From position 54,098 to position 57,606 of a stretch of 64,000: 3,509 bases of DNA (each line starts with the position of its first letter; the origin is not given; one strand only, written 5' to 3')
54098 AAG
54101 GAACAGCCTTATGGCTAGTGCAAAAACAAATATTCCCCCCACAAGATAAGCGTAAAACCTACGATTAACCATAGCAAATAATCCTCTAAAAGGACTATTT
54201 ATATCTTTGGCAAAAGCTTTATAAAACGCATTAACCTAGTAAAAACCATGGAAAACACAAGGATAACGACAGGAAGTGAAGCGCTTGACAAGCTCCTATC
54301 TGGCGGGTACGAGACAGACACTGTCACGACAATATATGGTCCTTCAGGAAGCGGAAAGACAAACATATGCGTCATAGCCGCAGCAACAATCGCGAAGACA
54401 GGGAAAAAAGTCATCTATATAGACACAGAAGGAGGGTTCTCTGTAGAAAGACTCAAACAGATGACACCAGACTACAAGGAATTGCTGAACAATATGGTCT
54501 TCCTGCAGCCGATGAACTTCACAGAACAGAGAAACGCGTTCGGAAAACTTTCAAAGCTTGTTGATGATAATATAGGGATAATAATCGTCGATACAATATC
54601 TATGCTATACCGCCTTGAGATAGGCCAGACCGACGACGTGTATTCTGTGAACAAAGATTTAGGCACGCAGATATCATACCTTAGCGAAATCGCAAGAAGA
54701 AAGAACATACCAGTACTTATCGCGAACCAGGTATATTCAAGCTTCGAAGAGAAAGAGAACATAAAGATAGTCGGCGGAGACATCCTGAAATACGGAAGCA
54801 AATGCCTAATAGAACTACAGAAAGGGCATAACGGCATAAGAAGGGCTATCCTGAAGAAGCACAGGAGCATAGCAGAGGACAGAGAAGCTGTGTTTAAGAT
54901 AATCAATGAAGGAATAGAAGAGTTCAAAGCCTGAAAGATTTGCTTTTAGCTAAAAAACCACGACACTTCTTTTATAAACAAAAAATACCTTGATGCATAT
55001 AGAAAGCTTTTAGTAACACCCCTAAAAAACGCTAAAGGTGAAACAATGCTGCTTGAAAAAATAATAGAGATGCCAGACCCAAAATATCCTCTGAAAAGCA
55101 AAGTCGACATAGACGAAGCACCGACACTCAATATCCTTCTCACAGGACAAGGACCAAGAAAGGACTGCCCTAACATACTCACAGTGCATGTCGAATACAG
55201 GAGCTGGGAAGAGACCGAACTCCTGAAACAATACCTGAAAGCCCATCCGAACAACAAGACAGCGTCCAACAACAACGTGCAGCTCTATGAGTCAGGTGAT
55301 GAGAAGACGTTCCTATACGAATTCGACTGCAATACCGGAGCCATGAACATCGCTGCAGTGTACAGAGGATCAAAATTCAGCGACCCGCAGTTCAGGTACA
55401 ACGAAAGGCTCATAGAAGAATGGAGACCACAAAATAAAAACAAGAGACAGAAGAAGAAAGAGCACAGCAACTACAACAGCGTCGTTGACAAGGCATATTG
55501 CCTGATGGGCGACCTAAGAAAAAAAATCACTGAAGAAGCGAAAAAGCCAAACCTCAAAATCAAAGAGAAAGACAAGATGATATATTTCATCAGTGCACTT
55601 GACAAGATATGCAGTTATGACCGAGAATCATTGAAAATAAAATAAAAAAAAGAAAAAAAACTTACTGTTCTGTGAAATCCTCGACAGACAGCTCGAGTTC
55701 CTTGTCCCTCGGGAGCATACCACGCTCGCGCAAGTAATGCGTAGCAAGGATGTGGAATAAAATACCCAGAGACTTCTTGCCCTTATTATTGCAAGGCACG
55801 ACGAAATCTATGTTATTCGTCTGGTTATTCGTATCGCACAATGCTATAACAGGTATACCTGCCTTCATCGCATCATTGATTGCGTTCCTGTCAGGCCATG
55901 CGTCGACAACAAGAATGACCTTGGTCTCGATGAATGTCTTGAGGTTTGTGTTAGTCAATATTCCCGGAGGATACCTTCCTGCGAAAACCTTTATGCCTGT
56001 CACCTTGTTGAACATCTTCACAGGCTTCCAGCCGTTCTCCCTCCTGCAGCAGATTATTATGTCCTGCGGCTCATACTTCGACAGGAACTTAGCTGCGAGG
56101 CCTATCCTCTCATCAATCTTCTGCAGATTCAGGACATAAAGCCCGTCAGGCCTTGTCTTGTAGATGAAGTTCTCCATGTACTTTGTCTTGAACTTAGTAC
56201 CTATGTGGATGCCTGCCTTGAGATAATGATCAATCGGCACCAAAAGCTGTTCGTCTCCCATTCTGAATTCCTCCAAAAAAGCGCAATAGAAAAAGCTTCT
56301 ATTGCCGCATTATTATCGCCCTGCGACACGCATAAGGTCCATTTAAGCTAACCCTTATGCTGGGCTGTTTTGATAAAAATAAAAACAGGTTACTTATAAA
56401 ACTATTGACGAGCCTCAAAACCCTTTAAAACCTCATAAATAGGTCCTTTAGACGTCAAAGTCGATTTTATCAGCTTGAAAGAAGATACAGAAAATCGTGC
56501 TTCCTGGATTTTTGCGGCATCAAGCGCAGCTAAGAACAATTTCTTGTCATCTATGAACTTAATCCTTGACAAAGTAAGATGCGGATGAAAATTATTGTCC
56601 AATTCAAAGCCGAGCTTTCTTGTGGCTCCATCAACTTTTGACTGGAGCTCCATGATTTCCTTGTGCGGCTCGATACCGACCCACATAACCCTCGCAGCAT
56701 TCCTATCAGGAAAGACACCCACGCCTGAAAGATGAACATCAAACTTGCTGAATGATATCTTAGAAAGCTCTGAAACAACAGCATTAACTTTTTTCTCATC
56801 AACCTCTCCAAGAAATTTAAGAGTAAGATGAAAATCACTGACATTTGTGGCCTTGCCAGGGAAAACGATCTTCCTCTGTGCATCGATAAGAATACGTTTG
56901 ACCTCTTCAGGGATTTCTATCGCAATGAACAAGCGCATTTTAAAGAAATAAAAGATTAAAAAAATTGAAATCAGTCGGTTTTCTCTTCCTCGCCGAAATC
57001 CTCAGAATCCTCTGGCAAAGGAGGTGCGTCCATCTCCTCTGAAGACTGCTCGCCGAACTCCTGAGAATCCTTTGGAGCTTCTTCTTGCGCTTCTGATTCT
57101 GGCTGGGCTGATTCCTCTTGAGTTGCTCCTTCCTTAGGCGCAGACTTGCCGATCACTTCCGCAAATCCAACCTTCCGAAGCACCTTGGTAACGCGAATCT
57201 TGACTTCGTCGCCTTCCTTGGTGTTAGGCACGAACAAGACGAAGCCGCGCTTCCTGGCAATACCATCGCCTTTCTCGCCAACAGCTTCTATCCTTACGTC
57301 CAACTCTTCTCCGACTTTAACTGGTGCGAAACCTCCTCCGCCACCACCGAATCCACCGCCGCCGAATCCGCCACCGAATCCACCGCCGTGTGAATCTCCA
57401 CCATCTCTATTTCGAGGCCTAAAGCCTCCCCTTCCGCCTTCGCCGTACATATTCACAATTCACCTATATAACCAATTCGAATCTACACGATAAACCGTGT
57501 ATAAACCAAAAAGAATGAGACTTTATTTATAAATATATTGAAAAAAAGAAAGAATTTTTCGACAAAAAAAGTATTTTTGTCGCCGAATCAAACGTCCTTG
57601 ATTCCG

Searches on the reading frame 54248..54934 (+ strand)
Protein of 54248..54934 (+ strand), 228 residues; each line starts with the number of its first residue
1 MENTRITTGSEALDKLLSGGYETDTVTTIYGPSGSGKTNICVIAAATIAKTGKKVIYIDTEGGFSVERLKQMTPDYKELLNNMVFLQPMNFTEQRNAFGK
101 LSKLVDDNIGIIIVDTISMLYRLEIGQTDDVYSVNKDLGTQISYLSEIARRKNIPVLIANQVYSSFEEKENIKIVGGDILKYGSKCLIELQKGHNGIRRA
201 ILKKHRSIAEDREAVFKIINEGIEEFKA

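Call 62: search_protein_families(library=pfam, proteins=[window:54248-54934:+], max_evalue=0.0001)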
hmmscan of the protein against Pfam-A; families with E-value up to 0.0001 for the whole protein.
window:54248-54934:+ (228 aa): 8 families
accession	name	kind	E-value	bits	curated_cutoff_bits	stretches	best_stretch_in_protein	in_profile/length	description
PF08423.17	Rad51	-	1.7e-33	116.4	22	1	4-225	6-243/244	Rad51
PF00154.27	RecA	-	6.6e-11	42.6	27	1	5-164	32-190/262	recA bacterial DNA recombination protein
PF06745.19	ATPase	-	1.2e-09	38.4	26.6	1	7-224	2-225/231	KaiC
PF13481.12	AAA_25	-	6.7e-09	36.1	27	1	10-158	19-186/195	AAA domain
PF13479.12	AAA_24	-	1.6e-08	35.1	27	1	27-135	5-91/195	AAA domain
PF03796.21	DnaB_C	-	2.4e-06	27.5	27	0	68-172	88-188/255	DnaB-like helicase C terminal domain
PF01637.24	ATPase_2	-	7.4e-06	26.4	33.2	1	22-106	18-106/225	ATPase domain predominantly from Archaea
PF01656.29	CbiA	-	1.3e-05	25.6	25.4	1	28-169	3-90/125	CobQ/CobB/MinD/ParA nucleotide binding domain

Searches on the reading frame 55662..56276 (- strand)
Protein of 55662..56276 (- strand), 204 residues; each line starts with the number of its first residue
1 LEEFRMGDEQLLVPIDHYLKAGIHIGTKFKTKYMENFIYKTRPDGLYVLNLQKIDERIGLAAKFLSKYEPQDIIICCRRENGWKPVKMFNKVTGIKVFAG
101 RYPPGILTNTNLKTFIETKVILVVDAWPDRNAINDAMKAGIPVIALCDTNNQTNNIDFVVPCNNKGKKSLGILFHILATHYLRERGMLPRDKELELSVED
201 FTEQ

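Call 62: search_protein_families(library=pfam, proteins=[window:55662-56276:-], max_evalue=0.0001)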
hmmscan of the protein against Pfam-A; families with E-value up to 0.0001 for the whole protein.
window:55662-56276:- (204 aa): 1 family
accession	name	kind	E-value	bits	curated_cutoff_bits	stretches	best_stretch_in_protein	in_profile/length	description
PF00318.25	Ribosomal_S2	-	3.2e-21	76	26.1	2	119-179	151-211/216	Ribosomal protein S2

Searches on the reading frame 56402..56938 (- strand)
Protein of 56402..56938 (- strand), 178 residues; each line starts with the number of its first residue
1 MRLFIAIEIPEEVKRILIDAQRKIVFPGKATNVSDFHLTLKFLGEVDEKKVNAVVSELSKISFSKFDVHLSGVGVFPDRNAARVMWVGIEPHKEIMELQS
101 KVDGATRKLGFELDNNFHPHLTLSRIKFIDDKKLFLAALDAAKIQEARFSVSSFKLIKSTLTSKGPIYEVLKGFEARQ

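Call 62: search_protein_families(library=pfam, proteins=[window:56402-56938:-], max_evalue=0.0001)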
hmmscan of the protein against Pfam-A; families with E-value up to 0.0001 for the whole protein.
window:56402-56938:- (178 aa): 3 families
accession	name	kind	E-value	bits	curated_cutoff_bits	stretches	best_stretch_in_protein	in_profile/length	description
PF02834.22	LigT_PEase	-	2.7e-30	104.8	23.3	2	7-86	1-87/87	LigT like Phosphoesterase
PF13563.12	2_5_RNA_ligase2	-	2.8e-15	57.1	27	1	18-159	9-148/152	2'-5' RNA ligase superfamily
PF10469.15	AKAP7_NLS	-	2.7e-07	31.1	24.4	1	13-146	14-170/208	AKAP7 2'5' RNA ligase-like domain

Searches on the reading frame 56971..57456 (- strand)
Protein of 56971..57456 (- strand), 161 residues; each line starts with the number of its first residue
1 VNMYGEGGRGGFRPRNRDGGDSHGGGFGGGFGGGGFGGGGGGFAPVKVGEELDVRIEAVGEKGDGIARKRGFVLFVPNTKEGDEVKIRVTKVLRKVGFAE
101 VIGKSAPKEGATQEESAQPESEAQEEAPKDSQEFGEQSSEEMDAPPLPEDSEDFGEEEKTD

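Call 62: search_protein_families(library=pfam, proteins=[window:56971-57456:-], max_evalue=0.0001)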
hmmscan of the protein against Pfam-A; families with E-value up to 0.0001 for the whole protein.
window:56971-57456:- (161 aa): 1 family
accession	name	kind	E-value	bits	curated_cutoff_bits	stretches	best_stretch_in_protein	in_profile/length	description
PF01938.26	TRAM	-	4.8e-15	55.6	21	1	45-102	1-61/61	TRAM domain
